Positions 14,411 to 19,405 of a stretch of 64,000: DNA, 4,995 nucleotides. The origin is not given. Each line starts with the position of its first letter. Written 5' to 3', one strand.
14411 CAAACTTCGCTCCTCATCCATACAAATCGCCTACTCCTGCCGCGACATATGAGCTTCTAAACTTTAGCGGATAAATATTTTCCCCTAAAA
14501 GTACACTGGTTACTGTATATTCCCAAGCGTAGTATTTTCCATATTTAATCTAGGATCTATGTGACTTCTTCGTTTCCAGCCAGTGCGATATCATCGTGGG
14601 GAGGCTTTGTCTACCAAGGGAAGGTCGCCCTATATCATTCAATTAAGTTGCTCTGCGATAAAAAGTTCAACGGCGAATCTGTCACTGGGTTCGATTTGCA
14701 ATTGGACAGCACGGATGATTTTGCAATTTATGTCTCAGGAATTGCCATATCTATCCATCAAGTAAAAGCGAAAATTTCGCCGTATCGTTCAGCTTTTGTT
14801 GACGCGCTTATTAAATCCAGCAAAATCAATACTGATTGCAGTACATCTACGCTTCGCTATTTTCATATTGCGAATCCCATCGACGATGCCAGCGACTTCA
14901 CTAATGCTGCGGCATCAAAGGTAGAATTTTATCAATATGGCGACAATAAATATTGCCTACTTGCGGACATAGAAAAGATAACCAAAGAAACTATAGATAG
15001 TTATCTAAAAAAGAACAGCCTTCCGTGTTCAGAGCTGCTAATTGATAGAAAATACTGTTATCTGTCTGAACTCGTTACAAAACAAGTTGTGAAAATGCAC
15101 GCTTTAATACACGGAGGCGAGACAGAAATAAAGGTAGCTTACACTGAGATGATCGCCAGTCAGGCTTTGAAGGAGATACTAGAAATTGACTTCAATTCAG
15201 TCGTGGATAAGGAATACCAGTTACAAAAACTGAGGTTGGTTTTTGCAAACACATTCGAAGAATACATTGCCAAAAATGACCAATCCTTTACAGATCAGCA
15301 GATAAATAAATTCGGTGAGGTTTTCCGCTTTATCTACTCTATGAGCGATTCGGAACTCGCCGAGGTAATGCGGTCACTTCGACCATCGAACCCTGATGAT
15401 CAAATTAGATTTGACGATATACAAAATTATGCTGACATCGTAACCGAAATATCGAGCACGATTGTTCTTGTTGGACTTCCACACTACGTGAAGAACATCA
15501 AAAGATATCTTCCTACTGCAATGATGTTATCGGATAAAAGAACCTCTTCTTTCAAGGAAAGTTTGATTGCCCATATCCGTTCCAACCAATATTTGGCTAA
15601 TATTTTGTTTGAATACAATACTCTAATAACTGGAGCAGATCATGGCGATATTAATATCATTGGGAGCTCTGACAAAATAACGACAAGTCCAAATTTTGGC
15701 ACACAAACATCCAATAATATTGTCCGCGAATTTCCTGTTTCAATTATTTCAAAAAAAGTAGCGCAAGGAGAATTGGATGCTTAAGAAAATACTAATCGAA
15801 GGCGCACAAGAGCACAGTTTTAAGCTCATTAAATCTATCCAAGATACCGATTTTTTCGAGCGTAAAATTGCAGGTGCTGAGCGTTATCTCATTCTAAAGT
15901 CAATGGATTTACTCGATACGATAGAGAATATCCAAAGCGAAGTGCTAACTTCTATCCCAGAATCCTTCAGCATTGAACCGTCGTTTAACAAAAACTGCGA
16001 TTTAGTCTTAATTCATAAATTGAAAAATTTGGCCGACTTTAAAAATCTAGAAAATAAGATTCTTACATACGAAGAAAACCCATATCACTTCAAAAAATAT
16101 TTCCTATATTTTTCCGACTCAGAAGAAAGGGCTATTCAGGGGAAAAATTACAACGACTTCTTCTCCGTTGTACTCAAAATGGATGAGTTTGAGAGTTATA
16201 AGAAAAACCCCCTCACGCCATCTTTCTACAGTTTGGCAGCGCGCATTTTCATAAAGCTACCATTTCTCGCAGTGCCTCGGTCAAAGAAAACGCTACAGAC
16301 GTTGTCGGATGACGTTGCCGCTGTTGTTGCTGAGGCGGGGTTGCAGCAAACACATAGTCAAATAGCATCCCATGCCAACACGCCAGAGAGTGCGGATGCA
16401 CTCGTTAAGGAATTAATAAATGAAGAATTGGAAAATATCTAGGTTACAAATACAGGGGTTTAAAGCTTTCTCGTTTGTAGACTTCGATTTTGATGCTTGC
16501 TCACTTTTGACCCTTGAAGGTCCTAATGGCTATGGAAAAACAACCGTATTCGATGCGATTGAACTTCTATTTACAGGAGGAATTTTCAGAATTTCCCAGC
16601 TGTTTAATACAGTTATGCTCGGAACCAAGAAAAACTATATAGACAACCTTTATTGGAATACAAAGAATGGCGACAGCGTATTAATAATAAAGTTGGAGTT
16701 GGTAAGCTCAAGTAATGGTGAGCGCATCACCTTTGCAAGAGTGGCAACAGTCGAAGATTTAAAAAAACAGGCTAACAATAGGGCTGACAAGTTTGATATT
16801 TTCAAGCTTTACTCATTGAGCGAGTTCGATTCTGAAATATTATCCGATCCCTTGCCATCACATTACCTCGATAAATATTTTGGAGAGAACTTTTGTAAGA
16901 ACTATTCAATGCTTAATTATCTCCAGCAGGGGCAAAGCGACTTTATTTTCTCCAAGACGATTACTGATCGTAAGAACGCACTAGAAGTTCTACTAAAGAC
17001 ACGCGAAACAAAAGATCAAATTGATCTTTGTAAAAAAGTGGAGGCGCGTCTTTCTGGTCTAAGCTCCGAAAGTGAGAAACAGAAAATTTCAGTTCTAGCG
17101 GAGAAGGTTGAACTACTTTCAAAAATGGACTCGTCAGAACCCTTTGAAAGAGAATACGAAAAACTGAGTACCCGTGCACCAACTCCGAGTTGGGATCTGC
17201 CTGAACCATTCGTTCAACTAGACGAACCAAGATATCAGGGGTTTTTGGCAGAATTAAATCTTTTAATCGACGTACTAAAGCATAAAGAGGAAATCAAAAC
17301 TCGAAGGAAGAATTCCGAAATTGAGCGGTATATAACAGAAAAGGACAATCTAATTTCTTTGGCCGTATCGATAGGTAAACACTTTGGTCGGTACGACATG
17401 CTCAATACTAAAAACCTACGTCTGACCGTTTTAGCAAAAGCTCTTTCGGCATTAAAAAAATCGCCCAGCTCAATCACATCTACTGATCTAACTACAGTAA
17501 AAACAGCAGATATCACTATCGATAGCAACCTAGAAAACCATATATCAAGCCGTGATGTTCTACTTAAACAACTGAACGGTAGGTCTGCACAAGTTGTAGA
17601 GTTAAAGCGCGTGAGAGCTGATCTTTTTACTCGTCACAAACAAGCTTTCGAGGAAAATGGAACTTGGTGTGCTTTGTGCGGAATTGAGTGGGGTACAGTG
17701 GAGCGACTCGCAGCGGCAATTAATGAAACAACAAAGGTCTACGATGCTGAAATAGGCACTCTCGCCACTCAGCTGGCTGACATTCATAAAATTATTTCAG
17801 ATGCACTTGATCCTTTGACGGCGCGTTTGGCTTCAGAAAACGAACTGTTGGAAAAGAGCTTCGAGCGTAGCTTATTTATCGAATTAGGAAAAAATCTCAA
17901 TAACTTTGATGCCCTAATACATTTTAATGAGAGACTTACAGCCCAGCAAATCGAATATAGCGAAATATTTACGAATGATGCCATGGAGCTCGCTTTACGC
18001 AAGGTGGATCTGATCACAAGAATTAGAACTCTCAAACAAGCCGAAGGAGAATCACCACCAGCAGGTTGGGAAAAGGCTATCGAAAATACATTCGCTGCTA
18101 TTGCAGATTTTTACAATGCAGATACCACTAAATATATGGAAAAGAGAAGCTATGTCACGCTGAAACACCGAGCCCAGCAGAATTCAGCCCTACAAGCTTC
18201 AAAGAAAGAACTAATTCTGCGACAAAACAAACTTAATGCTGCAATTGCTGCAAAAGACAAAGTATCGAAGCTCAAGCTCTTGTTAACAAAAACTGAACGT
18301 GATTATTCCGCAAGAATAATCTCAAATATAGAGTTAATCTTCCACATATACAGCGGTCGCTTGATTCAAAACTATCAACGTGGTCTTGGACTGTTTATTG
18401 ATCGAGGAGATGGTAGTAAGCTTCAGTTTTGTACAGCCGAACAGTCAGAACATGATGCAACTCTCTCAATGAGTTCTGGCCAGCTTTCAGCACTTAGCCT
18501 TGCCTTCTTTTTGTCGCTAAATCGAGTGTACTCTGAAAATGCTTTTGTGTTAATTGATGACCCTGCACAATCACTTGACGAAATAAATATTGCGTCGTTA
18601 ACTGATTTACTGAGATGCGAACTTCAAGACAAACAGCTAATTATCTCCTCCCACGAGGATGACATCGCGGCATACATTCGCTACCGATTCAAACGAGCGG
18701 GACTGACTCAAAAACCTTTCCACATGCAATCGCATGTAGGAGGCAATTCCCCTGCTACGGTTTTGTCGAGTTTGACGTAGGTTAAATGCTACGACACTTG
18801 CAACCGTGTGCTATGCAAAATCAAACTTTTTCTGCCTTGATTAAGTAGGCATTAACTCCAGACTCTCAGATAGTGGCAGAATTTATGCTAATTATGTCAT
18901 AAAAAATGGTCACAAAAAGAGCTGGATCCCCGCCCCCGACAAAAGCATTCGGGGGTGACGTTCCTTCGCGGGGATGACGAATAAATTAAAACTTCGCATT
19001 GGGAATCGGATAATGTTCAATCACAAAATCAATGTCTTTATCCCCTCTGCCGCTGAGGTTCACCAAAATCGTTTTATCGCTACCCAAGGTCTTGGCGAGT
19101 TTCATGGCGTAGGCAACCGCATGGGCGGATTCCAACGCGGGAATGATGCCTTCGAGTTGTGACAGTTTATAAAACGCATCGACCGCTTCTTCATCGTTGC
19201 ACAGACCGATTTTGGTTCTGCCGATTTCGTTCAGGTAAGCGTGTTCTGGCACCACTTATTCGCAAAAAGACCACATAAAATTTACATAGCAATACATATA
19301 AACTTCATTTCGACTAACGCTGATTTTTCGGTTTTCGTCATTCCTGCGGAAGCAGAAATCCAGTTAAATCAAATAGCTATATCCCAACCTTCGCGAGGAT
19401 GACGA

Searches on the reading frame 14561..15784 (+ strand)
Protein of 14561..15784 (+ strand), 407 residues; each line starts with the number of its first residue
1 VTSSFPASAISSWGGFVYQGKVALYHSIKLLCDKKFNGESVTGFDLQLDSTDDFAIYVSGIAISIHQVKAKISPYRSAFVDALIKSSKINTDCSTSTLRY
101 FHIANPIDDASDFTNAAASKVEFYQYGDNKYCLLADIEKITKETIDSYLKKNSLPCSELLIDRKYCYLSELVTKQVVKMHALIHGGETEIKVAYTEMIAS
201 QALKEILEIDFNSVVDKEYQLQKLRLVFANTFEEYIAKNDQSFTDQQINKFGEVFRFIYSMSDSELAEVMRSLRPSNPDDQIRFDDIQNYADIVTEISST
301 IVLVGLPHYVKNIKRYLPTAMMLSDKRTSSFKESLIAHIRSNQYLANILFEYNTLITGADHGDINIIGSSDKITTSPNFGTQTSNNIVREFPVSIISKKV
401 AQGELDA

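Call 12: search_protein_families(library=pfam, proteins=[window:14561-15784:+], max_evalue=0.01)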
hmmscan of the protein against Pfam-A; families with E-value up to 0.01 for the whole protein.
window:14561-15784:+ (407 aa): 1 family
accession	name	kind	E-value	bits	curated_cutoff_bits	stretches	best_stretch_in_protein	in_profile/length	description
PF20276.3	CTD1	-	1.7e-37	129.7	25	1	121-358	1-241/243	C-terminal domain 1 of the ABC-three component (ABC-3C) systems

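Call 13: search_protein_families(library=padloc, proteins=[window:14561-15784:+], max_evalue=0.01)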
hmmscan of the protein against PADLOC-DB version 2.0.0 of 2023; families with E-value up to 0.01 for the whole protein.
window:14561-15784:+ (407 aa): 1 family
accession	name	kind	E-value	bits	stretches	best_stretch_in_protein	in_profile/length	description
PDLC03848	LmuA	-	1.6e-27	95.8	1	7-379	6-366/373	-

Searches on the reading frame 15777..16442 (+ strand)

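Call 12: search_protein_families(library=pfam, proteins=[window:15777-16442:+], max_evalue=0.01)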
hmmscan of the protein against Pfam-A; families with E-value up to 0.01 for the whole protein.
window:15777-16442:+ (221 aa): 1 family
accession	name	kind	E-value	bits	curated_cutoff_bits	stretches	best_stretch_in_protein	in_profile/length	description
PF20289.3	MComp1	-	1.8e-07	31.3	27.3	1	44-121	9-85/99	ABC-three component (ABC-3C) system Middle Component 1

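Call 13: search_protein_families(library=padloc, proteins=[window:15777-16442:+], max_evalue=0.01)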
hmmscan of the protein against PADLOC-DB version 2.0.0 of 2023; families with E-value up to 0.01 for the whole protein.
window:15777-16442:+ (221 aa): 0 families

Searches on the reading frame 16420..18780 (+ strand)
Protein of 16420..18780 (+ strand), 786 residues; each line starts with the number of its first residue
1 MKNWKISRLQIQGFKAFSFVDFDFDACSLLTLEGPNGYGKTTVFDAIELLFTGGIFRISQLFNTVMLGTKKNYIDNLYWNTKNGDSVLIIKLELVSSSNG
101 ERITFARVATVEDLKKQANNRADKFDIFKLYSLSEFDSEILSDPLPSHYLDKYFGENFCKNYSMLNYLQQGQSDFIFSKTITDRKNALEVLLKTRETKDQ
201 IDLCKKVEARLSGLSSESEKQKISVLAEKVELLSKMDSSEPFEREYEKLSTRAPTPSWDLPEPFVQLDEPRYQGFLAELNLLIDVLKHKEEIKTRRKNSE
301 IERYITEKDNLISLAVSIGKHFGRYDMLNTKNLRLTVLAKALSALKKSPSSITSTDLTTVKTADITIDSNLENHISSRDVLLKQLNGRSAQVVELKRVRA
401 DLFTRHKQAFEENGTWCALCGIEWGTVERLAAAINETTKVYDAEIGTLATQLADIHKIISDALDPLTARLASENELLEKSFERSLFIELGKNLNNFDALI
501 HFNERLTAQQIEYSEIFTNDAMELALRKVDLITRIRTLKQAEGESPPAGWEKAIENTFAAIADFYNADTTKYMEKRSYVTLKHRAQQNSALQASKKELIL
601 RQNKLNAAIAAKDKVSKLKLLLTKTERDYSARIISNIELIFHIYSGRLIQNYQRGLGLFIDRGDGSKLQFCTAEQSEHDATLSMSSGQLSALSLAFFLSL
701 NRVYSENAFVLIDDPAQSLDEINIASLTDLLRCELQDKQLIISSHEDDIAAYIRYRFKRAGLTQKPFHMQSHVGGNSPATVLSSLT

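Call 12: search_protein_families(library=pfam, proteins=[window:16420-18780:+], max_evalue=0.01)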
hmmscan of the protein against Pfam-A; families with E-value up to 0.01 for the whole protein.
window:16420-18780:+ (786 aa): 7 families
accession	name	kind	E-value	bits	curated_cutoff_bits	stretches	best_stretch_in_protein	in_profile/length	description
PF02463.25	SMC_N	-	1.5e-16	61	40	1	6-749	2-201/220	RecF/RecN/SMC N terminal domain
PF13476.12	AAA_23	-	4.4e-12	47.5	27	1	8-229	1-192/201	AAA domain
PF13175.12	AAA_15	-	9.4e-07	29.2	32.1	1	5-377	2-270/374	AAA ATPase domain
PF13304.12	AAA_21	-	9.6e-07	29.6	27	1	576-746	120-299/304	AAA domain, putative AbiEii toxin, Type IV TA system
PF13555.12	AAA_29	-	0.00018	21.6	27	1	7-54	2-49/61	P-loop containing region of AAA domain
PF04310.18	MukB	-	0.00099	19.3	23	0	11-127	11-117/226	MukB N-terminal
PF00005.33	ABC_tran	-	0.0023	19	25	0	20-49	4-33/137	ABC transporter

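Call 13: search_protein_families(library=padloc, proteins=[window:16420-18780:+], max_evalue=0.01)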
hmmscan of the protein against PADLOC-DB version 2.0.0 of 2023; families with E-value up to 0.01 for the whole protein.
window:16420-18780:+ (786 aa): 36 families (the best 25 are shown)
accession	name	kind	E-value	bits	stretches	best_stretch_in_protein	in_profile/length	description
PDLC03859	LmuB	-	1.4e-66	224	1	3-761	2-600/611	-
PDLC03865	LmuB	-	3.8e-26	89.6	2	667-749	885-977/1007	-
PDLC04135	mad3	-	3.6e-17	61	2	568-752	146-329/374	mads_3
PDLC03861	LmuB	-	1.1e-14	51.4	2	6-60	210-264/1213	-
PDLC03868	LmuB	-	7.7e-11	39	2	674-763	905-998/1035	-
PDLC04178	HEC-01A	-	2.5e-09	34.7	2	4-50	7-51/399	-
PDLC03878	NsnB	-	9.3e-09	33.5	2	6-115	2-98/345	-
PDLC02980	AriA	-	1.9e-07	29.4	2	683-746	237-299/304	-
PDLC00278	PtuA1|PtuA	-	1.9e-07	28.8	1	5-117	2-112/436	AAA ATPase domain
PDLC04175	HEC-01A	-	2.3e-07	28.2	1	1-51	1-49/363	-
PDLC00284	PtuA1|PtuA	-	4e-07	27.2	1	3-145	59-195/545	AAA ATPase domain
PDLC02981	AriAB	-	4.6e-07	26.9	1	5-51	2-47/694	-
PDLC02335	AbiLi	-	6.8e-07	26.6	1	6-749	50-240/326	AbiLi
PDLC00271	PtuA1|PtuA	-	7.2e-07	27.1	1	5-60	2-56/421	AAA ATPase domain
PDLC02360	PrrC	-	9e-07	26.2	1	649-746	111-214/372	PrrC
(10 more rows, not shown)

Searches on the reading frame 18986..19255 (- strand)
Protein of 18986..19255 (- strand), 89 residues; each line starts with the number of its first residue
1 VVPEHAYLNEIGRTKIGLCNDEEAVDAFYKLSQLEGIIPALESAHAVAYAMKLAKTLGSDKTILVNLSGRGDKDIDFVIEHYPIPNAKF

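Call 12: search_protein_families(library=pfam, proteins=[window:18986-19255:-], max_evalue=0.01)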
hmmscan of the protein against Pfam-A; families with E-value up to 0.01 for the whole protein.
window:18986-19255:- (89 aa): 1 family
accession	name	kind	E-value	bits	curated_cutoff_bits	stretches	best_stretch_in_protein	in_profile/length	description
PF00291.31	PALP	-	1.8e-06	27.9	35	1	18-69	243-295/295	Pyridoxal-phosphate dependent enzyme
